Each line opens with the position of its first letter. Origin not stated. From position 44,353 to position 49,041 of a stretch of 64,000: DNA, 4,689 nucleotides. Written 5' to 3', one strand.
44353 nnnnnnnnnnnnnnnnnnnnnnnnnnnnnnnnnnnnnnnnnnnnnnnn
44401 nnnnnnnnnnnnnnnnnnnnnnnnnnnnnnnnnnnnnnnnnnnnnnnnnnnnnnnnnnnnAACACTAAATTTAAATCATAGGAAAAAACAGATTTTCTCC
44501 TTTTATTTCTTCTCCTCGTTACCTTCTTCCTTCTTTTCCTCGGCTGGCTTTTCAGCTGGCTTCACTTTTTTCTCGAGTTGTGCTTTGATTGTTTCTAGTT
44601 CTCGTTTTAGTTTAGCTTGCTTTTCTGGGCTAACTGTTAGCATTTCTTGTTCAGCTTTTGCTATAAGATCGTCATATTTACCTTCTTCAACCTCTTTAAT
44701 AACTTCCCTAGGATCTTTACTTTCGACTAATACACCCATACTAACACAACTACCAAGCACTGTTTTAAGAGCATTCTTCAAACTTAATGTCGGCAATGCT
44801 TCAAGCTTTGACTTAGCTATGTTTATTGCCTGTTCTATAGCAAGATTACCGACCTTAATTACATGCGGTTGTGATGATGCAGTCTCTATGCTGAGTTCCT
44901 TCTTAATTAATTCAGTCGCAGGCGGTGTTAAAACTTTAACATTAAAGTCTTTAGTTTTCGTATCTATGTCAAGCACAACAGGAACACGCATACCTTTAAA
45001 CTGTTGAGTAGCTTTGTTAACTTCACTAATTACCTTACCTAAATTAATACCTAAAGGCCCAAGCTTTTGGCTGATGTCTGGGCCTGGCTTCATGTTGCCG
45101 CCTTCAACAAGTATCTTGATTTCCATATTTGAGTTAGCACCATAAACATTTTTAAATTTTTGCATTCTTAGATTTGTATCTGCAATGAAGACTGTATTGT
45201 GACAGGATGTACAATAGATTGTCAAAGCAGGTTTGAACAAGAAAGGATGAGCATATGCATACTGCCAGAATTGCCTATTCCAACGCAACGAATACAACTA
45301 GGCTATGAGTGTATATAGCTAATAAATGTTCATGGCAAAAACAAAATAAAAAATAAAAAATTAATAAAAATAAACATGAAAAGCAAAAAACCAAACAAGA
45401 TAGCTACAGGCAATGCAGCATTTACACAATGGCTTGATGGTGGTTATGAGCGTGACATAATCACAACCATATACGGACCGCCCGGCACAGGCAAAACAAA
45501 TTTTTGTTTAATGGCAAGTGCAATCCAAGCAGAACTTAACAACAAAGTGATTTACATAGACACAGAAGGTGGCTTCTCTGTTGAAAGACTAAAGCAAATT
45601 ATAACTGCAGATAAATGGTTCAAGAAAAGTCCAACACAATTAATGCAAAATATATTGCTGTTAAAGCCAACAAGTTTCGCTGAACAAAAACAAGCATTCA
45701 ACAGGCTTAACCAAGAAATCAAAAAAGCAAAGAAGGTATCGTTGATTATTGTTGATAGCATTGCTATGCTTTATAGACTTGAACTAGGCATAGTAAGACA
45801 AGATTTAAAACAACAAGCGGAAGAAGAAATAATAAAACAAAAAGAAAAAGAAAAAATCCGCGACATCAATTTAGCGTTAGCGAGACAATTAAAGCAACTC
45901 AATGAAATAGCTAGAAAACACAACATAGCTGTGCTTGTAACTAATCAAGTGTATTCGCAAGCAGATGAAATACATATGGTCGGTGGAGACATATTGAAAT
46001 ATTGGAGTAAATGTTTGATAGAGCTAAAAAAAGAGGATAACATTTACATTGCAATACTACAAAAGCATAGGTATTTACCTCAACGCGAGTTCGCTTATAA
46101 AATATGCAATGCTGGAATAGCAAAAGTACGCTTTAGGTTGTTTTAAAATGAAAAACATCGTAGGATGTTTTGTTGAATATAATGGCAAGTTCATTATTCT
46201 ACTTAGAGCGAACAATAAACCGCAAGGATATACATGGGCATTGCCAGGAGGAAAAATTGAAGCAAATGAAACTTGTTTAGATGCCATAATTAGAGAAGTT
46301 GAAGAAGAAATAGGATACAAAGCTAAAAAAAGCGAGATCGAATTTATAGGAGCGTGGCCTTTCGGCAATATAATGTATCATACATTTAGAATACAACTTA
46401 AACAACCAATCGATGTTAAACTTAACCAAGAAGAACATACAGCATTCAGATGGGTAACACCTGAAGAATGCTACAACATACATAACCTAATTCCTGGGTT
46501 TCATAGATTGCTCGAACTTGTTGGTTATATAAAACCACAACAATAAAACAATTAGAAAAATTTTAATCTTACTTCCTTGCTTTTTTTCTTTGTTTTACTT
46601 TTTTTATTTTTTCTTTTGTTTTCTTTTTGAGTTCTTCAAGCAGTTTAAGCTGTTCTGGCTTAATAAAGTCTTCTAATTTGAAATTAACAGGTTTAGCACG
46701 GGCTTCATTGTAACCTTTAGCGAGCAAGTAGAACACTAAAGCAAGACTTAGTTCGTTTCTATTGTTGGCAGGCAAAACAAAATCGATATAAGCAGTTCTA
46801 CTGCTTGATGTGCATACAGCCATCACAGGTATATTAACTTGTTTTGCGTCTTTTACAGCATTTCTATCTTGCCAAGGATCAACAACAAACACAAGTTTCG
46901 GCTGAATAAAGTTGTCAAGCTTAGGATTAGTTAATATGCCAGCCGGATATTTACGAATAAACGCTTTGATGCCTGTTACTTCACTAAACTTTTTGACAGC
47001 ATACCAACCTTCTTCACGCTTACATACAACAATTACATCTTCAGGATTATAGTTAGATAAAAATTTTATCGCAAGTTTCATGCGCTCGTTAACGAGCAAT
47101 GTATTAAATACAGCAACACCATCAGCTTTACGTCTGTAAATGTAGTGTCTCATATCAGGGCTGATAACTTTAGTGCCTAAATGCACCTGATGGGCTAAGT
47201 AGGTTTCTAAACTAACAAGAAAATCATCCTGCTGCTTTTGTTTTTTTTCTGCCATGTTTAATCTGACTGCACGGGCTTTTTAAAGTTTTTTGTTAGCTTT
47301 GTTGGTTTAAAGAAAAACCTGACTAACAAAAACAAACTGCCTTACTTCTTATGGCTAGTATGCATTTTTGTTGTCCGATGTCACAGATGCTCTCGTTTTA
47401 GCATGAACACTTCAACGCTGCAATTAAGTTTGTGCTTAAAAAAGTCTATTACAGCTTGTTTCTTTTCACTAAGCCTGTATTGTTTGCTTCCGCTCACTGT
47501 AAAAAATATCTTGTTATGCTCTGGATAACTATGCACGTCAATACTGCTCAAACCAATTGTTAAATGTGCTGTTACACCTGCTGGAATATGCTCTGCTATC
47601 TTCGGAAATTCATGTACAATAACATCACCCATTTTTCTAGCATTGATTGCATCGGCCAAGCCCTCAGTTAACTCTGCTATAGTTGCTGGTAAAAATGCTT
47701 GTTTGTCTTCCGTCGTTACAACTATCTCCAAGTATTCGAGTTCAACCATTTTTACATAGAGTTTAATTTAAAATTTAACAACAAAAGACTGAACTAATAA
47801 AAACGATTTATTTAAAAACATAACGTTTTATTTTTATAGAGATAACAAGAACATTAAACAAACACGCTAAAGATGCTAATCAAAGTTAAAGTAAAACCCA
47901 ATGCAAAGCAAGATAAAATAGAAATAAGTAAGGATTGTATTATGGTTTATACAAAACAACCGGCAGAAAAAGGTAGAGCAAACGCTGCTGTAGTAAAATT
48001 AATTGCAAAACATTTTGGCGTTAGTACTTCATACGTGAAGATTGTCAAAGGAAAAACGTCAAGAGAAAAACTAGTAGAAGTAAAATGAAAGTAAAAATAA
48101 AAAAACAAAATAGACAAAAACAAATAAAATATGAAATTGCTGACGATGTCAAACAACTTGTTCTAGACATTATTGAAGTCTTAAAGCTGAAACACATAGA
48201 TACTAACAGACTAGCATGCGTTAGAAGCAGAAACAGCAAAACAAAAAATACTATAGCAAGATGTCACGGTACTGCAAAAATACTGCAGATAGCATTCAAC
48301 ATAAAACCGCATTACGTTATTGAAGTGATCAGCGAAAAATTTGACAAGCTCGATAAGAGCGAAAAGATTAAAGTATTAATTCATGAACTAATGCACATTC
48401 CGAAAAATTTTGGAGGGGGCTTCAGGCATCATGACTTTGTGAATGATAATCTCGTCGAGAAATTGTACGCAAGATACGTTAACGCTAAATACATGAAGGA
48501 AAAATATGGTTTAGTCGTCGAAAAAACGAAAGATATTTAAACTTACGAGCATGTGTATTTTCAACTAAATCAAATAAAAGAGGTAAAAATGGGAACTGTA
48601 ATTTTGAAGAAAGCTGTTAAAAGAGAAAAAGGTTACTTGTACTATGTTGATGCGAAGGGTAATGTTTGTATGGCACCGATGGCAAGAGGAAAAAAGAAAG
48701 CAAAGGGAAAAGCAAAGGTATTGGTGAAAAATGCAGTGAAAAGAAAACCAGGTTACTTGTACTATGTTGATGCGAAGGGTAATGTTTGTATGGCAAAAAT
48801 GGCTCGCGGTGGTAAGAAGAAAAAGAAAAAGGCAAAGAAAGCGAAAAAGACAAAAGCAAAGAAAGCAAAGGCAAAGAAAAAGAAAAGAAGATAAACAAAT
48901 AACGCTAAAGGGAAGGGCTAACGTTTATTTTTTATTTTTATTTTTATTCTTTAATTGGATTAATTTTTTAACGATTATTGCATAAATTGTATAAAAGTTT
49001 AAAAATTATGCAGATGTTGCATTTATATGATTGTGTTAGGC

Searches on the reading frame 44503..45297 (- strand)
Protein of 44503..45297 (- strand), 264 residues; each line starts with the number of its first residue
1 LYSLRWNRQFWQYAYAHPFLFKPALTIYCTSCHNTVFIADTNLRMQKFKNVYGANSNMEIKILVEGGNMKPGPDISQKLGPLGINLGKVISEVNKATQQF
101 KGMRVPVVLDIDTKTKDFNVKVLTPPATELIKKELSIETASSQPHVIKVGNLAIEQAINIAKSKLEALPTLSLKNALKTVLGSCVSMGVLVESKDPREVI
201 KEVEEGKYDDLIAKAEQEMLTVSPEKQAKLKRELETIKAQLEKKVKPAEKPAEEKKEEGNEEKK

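Call 48: search_protein_families(library=ncbifam, proteins=[window:44503-45297:-], max_evalue=0.00001)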
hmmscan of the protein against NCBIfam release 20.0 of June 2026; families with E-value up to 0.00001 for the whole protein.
window:44503-45297:- (264 aa): 3 families
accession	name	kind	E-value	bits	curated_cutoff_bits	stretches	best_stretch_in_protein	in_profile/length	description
NF002232.0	PRK01143.1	equivalog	7.1e-58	195.3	162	1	59-217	5-163/164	50S ribosomal protein L11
TIGR01632.1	L11_bact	equivalog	1.2e-27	96.6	141.85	1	57-192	4-139/140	50S ribosomal protein L11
NF011111.0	PRK14539.1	equivalog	8.7e-20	71.3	310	1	61-231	11-176/196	50S ribosomal protein L11/unknown domain fusion protein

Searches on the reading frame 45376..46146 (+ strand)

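Call 48: search_protein_families(library=ncbifam, proteins=[window:45376-46146:+], max_evalue=0.00001)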
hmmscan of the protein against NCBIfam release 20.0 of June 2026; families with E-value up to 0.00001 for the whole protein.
window:45376-46146:+ (256 aa): 9 families
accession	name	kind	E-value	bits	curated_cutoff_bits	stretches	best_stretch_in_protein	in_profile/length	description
TIGR02237.1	recomb_radB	equivalog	2.1e-57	194.4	172.4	1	19-248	4-209/210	DNA repair and recombination protein RadB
NF006861.0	PRK09361.1-1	equivalog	2.9e-40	138.2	278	1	7-250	3-229/235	DNA repair and recombination protein RadB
NF003301.0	PRK04301.1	equivalog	2.9e-34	118.7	259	1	4-249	78-314/316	DNA repair and recombination protein RadA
TIGR02236.1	recomb_radA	equivalog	5.2e-28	98.3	361.15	1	3-249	72-310/311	DNA repair and recombination protein RadA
TIGR02238.1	recomb_DMC1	equivalog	9.1e-27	94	447.7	1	3-250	72-313/314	meiotic recombinase Dmc1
TIGR02239.1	recomb_RAD51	equivalog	1.3e-24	86.9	478.05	1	8-250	77-313/316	DNA repair protein RAD51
TIGR03881.1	KaiC_arch_4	hypoth_equivalog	6.5e-08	32.5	247.8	1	8-127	2-88/231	KaiC domain-containing protein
TIGR02012.1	tigrfam_recA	equivalog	5.5e-07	29.2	325.3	1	7-223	34-227/321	recombinase RecA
NF006799.0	PRK09302.1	equivalog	8.7e-06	24.6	408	0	6-134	252-377/515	circadian clock protein KaiC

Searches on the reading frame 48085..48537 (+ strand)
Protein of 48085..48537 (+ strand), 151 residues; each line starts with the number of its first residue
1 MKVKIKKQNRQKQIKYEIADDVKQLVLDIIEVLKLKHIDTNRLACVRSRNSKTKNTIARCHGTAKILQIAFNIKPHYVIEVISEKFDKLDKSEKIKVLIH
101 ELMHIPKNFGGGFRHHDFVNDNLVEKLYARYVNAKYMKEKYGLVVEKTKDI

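Call 25: search_protein_families(library=pfam, proteins=[window:48085-48537:+], max_evalue=0.01)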
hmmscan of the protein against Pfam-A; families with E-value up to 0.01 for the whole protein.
window:48085-48537:+ (151 aa): 1 family
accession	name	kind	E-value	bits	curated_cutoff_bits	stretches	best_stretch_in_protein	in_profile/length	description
PF18894.6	PhageMetallopep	-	7.1e-25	88.1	23.7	1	15-119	2-116/134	Putative phage metallopeptidase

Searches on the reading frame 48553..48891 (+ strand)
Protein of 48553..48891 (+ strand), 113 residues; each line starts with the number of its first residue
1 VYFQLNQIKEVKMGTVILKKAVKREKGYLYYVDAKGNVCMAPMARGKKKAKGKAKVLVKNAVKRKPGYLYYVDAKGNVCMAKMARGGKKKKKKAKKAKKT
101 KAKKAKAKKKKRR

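Call 25: search_protein_families(library=pfam, proteins=[window:48553-48891:+], max_evalue=0.01)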
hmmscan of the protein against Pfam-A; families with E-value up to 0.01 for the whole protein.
window:48553-48891:+ (113 aa): 1 family
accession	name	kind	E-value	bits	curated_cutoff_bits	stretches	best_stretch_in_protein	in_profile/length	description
PF17200.10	sCache_2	-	0.00025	21.4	25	0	18-44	45-75/155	Single Cache domain 2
